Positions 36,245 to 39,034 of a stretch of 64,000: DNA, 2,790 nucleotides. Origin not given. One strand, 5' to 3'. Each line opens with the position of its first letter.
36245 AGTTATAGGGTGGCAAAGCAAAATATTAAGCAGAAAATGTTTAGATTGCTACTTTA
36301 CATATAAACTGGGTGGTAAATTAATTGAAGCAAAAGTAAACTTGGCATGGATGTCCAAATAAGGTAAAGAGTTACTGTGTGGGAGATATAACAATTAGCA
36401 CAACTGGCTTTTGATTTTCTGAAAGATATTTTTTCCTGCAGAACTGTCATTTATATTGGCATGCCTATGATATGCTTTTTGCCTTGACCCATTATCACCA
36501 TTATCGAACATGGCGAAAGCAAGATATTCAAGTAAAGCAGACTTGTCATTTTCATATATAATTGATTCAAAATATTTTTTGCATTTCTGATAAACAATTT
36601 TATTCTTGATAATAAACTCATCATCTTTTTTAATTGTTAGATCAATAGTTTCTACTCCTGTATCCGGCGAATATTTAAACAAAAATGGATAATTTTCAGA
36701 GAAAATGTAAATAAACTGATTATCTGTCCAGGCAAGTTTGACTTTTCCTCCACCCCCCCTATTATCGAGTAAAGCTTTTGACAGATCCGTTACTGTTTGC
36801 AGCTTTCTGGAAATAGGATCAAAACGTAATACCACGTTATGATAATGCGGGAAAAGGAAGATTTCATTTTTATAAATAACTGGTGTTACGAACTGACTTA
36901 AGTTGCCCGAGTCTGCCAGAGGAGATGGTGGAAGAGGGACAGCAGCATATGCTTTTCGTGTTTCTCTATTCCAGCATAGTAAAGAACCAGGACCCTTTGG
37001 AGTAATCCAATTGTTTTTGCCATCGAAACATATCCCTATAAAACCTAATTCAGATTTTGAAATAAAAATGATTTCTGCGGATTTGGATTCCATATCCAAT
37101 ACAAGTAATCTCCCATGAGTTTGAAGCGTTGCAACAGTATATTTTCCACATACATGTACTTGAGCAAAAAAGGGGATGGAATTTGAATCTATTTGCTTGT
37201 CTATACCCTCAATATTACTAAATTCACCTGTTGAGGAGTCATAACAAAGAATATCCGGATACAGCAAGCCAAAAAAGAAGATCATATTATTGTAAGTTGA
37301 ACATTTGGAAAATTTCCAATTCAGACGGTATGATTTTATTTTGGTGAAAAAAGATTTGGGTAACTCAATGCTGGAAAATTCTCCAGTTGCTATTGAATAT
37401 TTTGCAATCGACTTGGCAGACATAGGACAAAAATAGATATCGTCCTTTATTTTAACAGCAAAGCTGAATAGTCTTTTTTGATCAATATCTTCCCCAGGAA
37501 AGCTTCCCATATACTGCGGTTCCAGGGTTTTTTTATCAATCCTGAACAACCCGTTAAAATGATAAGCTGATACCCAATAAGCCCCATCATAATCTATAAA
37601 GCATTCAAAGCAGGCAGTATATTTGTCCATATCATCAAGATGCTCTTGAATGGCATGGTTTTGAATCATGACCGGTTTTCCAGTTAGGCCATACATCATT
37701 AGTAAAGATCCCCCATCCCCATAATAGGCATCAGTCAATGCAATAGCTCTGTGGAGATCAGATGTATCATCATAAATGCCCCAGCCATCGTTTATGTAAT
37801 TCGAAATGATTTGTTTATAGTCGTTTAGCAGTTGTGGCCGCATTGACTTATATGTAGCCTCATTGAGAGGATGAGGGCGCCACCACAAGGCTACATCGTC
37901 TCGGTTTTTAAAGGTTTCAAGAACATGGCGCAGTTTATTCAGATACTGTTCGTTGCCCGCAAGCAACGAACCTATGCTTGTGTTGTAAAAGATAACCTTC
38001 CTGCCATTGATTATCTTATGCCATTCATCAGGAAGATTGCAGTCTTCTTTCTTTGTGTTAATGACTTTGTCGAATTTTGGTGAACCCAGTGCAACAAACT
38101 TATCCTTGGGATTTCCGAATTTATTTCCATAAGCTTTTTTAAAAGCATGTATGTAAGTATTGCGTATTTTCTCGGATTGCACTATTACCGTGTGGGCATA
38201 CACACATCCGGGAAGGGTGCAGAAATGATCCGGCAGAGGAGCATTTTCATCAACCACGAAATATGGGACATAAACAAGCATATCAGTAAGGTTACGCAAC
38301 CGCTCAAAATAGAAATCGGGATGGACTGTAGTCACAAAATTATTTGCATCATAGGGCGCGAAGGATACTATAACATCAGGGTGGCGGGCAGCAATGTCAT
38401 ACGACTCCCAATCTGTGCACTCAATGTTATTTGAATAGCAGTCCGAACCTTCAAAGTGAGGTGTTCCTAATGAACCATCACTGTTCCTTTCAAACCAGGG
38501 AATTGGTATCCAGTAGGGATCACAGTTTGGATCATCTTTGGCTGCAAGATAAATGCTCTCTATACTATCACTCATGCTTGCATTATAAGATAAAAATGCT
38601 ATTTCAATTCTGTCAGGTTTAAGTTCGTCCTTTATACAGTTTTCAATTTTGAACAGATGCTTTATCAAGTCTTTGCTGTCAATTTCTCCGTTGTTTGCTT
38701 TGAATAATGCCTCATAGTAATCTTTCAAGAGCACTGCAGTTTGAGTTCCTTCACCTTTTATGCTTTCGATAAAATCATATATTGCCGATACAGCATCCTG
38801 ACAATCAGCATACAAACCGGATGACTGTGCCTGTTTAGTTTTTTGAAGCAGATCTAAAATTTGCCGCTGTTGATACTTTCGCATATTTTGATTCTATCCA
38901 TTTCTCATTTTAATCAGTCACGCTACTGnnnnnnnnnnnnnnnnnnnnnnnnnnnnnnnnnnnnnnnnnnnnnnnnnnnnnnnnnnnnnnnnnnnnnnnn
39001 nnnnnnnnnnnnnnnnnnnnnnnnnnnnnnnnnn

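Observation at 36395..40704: Second CDP-dependent module: TarI-like cytidylyltransferase, SDR, and an 829-aa TagF-like/beta-propeller fusion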

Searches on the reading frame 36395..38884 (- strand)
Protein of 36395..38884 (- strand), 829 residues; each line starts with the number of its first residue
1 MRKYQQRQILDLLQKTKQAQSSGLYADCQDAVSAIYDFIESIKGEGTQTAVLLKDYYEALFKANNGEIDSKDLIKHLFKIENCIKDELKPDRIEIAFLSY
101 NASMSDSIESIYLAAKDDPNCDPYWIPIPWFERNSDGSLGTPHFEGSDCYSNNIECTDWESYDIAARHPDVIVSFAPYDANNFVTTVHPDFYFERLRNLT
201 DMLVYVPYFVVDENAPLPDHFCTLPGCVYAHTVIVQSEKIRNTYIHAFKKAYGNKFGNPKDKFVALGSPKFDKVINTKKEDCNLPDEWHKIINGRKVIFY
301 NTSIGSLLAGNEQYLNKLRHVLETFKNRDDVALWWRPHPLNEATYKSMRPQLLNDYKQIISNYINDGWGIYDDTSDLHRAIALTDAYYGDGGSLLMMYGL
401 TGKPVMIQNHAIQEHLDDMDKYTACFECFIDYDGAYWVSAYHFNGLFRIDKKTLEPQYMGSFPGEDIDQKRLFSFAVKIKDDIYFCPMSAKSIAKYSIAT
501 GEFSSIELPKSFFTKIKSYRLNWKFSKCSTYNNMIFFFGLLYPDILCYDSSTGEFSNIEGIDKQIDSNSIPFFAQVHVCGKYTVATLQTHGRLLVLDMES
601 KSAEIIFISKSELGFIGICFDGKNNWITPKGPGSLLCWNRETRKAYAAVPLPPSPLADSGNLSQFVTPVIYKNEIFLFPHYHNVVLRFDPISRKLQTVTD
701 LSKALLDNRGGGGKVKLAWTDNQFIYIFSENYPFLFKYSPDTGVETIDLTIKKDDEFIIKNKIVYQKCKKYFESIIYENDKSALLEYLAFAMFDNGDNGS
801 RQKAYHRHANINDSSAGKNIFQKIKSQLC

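Call 7: search_protein_families(library=pfam, proteins=[window:36395-38884:-], max_evalue=0.01)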
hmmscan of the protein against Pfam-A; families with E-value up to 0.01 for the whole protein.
window:36395-38884:- (829 aa): 2 families
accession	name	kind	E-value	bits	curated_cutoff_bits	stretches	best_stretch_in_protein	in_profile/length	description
PF04464.20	Glyphos_transf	-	0.00085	18.8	22.1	1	249-408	146-292/367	CDP-Glycerol:Poly(glycerophosphate) glycerophosphotransferase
PF13964.12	Kelch_6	-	0.0097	16.3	25.3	0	681-701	26-46/50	Kelch motif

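Call 12: find_homologous_proteins(query=window:36395-38884:-)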
Query window:36395-38884:- (829 aa): 3809 proteins with E <= 0.001 among 8000 candidates; the best 120 are listed.
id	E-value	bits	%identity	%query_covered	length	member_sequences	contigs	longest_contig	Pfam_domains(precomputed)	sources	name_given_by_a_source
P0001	2.4e-248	845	52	96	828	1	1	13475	PF04464.21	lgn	-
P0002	2.3e-224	765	49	84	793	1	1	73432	-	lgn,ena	-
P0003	2.0e-223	762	43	100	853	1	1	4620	-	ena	-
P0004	9.6e-223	760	54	77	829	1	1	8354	-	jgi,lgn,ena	-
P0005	3.2e-215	735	49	84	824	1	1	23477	-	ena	-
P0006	1.9e-214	732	48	86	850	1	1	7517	-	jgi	jgi:hypothetical protein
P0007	1.7e-211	723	43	100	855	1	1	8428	-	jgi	-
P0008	2.9e-211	722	46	87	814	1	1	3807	-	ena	-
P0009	2.0e-210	719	50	84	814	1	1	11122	PF04464.21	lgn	-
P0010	2.3e-209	716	46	91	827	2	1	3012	PF21959.3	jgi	-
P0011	2.8e-208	712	51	77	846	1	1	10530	-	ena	-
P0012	5.2e-206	705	43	100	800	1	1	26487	-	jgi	jgi:hypothetical protein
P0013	1.7e-205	703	47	84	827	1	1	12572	PF04464.21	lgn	-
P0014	5.4e-205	701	42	100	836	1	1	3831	-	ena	-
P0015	7.5e-204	697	43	97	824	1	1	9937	-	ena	-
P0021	3.3e-200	685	53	68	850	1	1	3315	PF04464.21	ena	-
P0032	3.9e-195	669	42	96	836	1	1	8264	PF04464.21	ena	-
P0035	1.2e-193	664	44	88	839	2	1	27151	PF04464.21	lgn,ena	-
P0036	1.8e-193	663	48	76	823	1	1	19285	PF04464.21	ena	-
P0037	2.0e-193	663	41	99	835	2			PF04464.21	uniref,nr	uniref:CDP-glycerol:poly(Glycerophosphate) glycerophosphotransferase n=1 Tax=uncultured bacterium co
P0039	3.0e-192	659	59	57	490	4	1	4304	PF04464.21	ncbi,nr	ncbi:MAG: hypothetical protein GX541_01965 [Clostridiales bacterium]|nr:hypothetical protein [Clostr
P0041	4.6e-192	658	46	85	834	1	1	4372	PF04464.21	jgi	-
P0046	3.4e-191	656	42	100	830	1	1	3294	PF04464.21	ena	-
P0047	4.1e-191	655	47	83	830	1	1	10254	PF04464.21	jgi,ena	-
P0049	9.0e-190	651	46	77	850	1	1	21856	PF04464.21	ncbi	-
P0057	1.2e-187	644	47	79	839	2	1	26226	PF04464.21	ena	-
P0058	2.7e-187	643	42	88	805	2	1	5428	PF04464.21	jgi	-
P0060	4.4e-187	642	48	76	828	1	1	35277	PF04464.21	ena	-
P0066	6.6e-185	635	48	77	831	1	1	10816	PF04464.21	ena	-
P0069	3.9e-184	632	48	77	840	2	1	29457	PF04464.21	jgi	-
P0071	2.3e-183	630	42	90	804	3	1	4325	PF04464.21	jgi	jgi:hypothetical protein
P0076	1.0e-182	627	63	50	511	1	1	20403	PF04464.21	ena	-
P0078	1.1e-182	627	40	100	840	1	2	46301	PF04464.21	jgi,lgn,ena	-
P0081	4.4e-182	625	62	49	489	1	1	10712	PF04464.21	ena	-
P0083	7.6e-182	625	46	77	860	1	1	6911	PF04464.21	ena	-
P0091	7.1e-180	618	46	77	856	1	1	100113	PF04464.21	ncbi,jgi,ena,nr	ncbi:MAG: CDP-glycerol glycerophosphotransferase family protein [Oscillospiraceae bacterium]|nr:CDP-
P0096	1.9e-177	610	42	91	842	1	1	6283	PF04464.21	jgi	-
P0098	2.8e-177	610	41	91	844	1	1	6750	PF04464.21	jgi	jgi:CDP-glycerol glycerophosphotransferase (TagB/SpsB family)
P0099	3.7e-177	609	43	84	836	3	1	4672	PF04464.21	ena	-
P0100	9.8e-177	608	44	84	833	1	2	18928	PF04464.21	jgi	-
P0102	1.8e-176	607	44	79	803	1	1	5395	PF04464.21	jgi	jgi:hypothetical protein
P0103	1.9e-176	607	42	88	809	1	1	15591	PF04464.21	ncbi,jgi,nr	ncbi:MAG: CDP-glycerol glycerophosphotransferase family protein [Oscillospiraceae bacterium]|jgi:hyp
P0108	9.3e-175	601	42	91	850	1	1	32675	PF21959.3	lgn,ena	-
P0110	2.2e-174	600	62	49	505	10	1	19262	PF04464.21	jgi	jgi:hypothetical protein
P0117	3.6e-173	596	38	99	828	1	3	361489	PF04464.21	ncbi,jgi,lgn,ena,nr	ncbi:MAG: CDP-glycerol glycerophosphotransferase family protein [Defluviitaleaceae bacterium]|nr:CDP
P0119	8.9e-173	595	61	49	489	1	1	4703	PF04464.21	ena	-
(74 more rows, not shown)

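Call 13: search_protein_families(library=ncbifam, proteins=[window:36395-38884:-], max_evalue=0.001)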
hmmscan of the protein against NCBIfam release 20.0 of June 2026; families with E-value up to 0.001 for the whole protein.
window:36395-38884:- (829 aa): 0 families

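Call 14: search_solved_structures(query=window:36395-38884:-, max_evalue=1, show_alignments=2)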
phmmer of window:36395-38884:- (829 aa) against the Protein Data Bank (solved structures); distinct sequences matched with E-value up to 1: 8.
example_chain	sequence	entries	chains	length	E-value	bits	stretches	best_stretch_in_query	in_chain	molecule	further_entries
8vcr_D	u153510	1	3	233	0.044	14.9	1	598-663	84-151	54043-5 Fab Heavy Chain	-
8jj0_E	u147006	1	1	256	0.11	13.6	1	576-662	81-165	Fab5F6 Heavy Chain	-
8jiz_E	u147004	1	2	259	0.11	13.6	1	576-662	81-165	Fab5F6 Heavy Chain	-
6b0s_H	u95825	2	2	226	0.33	12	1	560-663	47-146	1710 antibody, heavy chain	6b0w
8siq_H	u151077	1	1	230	0.4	11.8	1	572-663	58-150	CC25.36 Fab heavy chain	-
9mnu_H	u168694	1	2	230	0.54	11.3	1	580-663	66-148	RM11-48 Fab heavy chain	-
6vy5_H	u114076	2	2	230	0.65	11.1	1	577-663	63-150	Anti-Hendra receptor binding protein antibody HENV-26 Fab heavy chain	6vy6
9i45_H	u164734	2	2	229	0.73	10.9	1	610-663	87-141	heavy chain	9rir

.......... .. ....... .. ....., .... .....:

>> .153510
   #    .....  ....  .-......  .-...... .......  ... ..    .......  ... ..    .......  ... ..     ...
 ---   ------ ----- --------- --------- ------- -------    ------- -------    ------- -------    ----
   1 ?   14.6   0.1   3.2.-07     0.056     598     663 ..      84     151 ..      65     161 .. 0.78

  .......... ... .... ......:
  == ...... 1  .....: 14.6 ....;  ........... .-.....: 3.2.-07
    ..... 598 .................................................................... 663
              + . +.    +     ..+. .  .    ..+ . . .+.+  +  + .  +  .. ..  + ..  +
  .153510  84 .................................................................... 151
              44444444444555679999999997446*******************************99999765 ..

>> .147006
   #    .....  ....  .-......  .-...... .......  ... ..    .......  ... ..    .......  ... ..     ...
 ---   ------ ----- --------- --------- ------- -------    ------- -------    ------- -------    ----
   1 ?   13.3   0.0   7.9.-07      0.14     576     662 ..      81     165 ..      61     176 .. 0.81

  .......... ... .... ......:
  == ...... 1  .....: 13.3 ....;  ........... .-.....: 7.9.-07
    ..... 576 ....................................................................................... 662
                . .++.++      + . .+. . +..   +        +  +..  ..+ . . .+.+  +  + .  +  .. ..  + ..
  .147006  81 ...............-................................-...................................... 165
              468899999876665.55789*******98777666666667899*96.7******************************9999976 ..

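Call 24: find_encoding_contigs(protein=window:36395-38884:-, flank=10000, max_places=4)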
Protein window:36395-38884:- (829 aa): 1 contig read that carries it; 1 place shown.
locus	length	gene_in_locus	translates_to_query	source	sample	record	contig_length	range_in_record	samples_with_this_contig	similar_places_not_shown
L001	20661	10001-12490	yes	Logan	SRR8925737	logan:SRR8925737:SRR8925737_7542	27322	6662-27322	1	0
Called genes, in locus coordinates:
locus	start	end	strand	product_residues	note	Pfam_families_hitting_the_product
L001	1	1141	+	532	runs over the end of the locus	PF01128:IspD, PF12804:NTP_transf_3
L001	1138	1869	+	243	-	PF25084:LbH_EIF2B (faint), PF00132:Hexapep, PF14602:Hexapep_2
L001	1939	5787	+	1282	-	PF00535:Glycos_transf_2, PF13439:Glyco_transf_4 (weak), PF00534:Glycos_transf_1, PF13692:Glyco_trans_1_4, PF08241:Methyltransf_11, PF08242:Methyltransf_12, PF13489:Methyltransf_23, PF13649:Methyltransf_25, +3 more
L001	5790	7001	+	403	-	PF13439:Glyco_transf_4, PF00534:Glycos_transf_1, PF13692:Glyco_trans_1_4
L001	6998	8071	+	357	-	PF22674:C2185-like_N (weak), PF05050:Methyltransf_21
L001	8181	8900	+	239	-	PF01128:IspD, PF12804:NTP_transf_3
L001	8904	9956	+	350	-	PF01073:3Beta_HSD, PF01370:Epimerase, PF02719:Polysacc_synt_2, PF04321:RmlD_sub_bind (faint), PF07993:NAD_binding_4, PF16363:GDP_Man_Dehyd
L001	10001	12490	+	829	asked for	-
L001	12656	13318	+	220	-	PF08241:Methyltransf_11, PF13649:Methyltransf_25 (faint)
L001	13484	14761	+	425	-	PF00535:Glycos_transf_2, PF10111:Glyco_tranf_2_2, PF13641:Glyco_tranf_2_3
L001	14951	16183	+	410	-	PF05212:DUF707 (faint), PF22674:C2185-like_N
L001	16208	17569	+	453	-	PF00535:Glycos_transf_2, PF10111:Glyco_tranf_2_2, PF13641:Glyco_tranf_2_3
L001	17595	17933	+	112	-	PF13641:Glyco_tranf_2_3 (weak), PF00535:Glycos_transf_2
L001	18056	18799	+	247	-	PF13489:Methyltransf_23, PF08241:Methyltransf_11, PF08242:Methyltransf_12 (weak), PF13649:Methyltransf_25, PF13847:Methyltransf_31 (weak)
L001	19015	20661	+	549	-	?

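Call 25: find_related_loci(query=A1, collection=genome_contigs, flank=10000)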
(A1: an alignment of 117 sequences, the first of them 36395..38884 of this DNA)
Query A1 (829 aa) in genome_contigs; peptide patterns used: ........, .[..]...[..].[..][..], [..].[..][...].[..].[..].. (x = any residue, [..] = any of these).
406 stretches matched a pattern; 368 encode a relative of the query (tblastn E <= 1e-3); the best 80 are kept; 80 distinct loci.
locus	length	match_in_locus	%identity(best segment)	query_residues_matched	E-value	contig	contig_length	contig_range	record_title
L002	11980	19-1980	50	38-689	0e+0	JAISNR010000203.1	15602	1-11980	MAG: Eubacteriales Family XIII. Incertae Sedis bacterium isolate Im510_bin97 k119_3418996, whole genome shotgun sequence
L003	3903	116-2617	41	1-828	0e+0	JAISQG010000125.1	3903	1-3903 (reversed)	MAG: Gracilibacteraceae bacterium isolate Kf353_bin126 k119_4076060, whole genome shotgun sequence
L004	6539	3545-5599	46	1-689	0e+0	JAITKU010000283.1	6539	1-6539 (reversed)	MAG: Eubacteriales Family XIII. Incertae Sedis bacterium isolate Pcl387_bin75 k119_2115258, whole genome shotgun sequenc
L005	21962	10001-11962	50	1-650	0e+0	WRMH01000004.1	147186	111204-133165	MAG: Oscillospiraceae bacterium isolate Th196P3bin70 Ga0099364_10000087, whole genome shotgun sequence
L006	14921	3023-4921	48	1-639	0e+0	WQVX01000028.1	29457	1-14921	MAG: Defluviitaleaceae bacterium isolate Emb289P1bin51 Ga0123355_10001880, whole genome shotgun sequence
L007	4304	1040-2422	59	1-472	0e+0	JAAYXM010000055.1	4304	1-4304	MAG: Clostridiales bacterium isolate AS06rmzACSIP_149 121174_AS06, whole genome shotgun sequence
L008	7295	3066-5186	42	1-697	0e+0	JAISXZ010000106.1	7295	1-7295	MAG: Eubacteriales Family XIII. Incertae Sedis bacterium isolate Nc350_bin202 k119_4194215, whole genome shotgun sequenc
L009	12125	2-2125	43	118-829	0e+0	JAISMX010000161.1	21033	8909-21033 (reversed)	MAG: Eubacteriales Family XIII. Incertae Sedis bacterium isolate Im510_bin58 k119_3291136, whole genome shotgun sequence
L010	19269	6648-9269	38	1-829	1e-180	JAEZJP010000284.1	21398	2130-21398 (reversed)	MAG: Bacillota bacterium isolate OH_CDB_240 k127_2397917, whole genome shotgun sequence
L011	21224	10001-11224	63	1-406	4e-176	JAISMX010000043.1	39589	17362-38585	MAG: Eubacteriales Family XIII. Incertae Sedis bacterium isolate Im510_bin58 k119_2951175, whole genome shotgun sequence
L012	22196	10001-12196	41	1-710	2e-175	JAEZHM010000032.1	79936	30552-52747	MAG: Bacillota bacterium isolate OH_CDB_136 k127_280844, whole genome shotgun sequence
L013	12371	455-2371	44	1-639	2e-175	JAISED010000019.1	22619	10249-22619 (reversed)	MAG: Eubacteriales Family XIII. Incertae Sedis bacterium isolate Gx485_bin168 k119_2690346, whole genome shotgun sequenc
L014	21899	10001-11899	44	1-639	4e-174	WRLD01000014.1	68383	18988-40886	MAG: Defluviitaleaceae bacterium isolate Th196P3bin142 Ga0099364_10000464, whole genome shotgun sequence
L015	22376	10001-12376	40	1-762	5e-174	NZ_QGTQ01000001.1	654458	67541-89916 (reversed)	Paenibacillus cellulosilyticus strain CECT 5696 Ga0244610_101, whole genome shotgun sequence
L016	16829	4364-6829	38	1-822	1e-173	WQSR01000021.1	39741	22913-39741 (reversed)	MAG: Defluviitaleaceae bacterium isolate Co191P3bin17 JGI24695J34938_10000456, whole genome shotgun sequence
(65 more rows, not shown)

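Call 36: search_solved_structures(query=A1, max_evalue=1, show_alignments=3)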
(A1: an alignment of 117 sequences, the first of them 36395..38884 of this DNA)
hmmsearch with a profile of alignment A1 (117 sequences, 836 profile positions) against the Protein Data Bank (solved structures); distinct sequences matched with E-value up to 1: 0.

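Call 37: predict_structure(alignment_id=A1)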
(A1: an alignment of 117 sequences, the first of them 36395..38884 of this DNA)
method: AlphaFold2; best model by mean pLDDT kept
length: 829 residues; sequences in the alignment: 117
mean_pLDDT: 92.8   pTM: 0.87
mean pLDDT of the five models: 92.8, 91.9, 91.9, 91.0, 90.9
residues with pLDDT >= 90: 699; 70-90: 105; 50-70: 22; < 50: 3
segments of 3 or more residues with pLDDT < 50: none
pLDDT, mean of each block of 10 residues (from residue 1): 93 96 97 96 93 97 96 96 95 96 96 98 97 94 95 96 96 92 92 97 97 92 97 97 98 97 97 95 96 97 93 96 96 96 95 98 97 95 96 92 93 61 83 95 95 95 94 96 97 97 97 82 94 97 95 96 80 92 95 97 95 93 96 95 95 81 91 96 95 96 82 82 93 90 93 90 80 76 90 81 77 88 96
secondary structure, 60 per line:
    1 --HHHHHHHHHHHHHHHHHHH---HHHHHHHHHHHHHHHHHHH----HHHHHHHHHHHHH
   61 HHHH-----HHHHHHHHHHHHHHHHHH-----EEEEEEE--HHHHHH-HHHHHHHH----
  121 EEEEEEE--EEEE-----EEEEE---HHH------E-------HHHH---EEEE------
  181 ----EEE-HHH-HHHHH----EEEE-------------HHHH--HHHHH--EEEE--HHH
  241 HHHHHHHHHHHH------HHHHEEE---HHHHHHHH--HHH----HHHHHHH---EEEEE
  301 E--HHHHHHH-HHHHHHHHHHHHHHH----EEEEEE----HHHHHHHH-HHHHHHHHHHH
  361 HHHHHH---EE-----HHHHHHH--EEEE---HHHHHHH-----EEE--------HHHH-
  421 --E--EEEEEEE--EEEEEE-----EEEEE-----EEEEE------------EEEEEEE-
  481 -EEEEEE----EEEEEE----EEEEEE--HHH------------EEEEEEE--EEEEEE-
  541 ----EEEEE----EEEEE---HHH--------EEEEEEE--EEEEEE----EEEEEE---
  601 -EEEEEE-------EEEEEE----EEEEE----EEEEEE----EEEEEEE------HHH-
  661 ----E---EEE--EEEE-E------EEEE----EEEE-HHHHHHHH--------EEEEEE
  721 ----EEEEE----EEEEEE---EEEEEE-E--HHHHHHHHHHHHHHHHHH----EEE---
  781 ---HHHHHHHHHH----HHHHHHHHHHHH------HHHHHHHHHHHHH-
elements in order (helices of 4 or more, strands of 3 or more residues): H3-21 H25-43 H48-64 H70-87 E93-99 H102-107 H109-116 E121-127 E130-133 E139-143 H164-167 E171-174 E185-187 H193-197 E202-205 H219-222 H225-229 E232-235 H238-252 H259-262 E263-265 H269-276 H286-292 E296-301 H304-310 H312-326 E331-336 H341-348 H350-366 H377-383 E386-389 H393-399 E405-407 H416-419 E426-432 E435-440 E446-450 E456-460 E473-479 E482-487 E492-497 E502-507 E525-531 E534-539 E545-549 E554-558 E573-579 E582-587 E592-597 E602-607 E615-620 E625-629 E634-639 E644-650 E669-671 E674-677 E686-689 E694-697 H699-706 E715-720 E725-729 E734-739 E743-748 H753-770 E775-777 H784-793 H798-809 H816-828
